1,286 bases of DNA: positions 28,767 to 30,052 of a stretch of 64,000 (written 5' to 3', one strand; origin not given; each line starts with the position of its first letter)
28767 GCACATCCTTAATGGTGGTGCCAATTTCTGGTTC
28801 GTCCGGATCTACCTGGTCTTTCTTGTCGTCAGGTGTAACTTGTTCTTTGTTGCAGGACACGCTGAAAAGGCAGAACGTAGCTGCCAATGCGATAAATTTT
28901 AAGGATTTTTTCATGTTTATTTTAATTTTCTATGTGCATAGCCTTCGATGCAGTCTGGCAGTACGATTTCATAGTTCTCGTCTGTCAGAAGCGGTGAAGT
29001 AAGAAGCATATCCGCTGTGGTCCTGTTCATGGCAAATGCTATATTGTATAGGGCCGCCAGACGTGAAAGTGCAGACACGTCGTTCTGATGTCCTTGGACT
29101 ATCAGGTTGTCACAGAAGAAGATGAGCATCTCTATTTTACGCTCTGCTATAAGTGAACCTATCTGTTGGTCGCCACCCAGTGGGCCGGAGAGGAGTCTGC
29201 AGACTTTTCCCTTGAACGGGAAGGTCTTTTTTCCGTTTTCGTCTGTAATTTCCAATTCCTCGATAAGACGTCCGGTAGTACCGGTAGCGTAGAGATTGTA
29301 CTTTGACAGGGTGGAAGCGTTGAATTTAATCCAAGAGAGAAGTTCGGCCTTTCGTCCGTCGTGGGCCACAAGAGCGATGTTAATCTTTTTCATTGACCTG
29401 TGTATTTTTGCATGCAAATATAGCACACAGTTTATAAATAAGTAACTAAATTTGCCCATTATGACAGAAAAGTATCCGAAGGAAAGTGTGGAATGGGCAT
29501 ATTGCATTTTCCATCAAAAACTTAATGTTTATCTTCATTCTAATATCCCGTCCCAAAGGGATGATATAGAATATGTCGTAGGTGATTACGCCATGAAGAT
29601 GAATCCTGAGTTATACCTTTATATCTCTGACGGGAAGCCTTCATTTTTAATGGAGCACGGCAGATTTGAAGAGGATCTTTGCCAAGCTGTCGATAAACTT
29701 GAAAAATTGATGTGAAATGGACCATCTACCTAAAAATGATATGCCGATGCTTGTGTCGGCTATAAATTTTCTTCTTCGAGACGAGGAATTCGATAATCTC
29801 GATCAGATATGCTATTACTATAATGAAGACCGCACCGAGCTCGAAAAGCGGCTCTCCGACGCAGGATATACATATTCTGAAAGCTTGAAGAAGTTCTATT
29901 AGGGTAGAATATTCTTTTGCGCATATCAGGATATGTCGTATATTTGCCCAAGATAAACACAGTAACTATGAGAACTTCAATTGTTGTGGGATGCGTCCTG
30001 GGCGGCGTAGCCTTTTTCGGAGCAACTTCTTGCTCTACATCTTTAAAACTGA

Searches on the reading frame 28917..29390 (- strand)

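Call 7: search_protein_families(library=pfam, proteins=[window:28917-29390:-], max_evalue=0.01)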
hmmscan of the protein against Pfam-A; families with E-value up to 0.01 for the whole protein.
window:28917-29390:- (157 aa): 1 family
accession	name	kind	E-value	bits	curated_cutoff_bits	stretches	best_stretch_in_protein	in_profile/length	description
PF02142.27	MGS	-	6.5e-11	42.7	24.1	1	17-119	2-92/94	MGS-like domain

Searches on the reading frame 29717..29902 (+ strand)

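Call 7: search_protein_families(library=pfam, proteins=[window:29717-29902:+], max_evalue=0.01)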
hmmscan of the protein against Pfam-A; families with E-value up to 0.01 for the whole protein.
window:29717-29902:+ (61 aa): 1 family
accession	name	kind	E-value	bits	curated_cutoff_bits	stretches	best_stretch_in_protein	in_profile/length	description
PF14056.11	DUF4250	-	1.4e-17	63.9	27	1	6-60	2-55/55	Domain of unknown function (DUF4250)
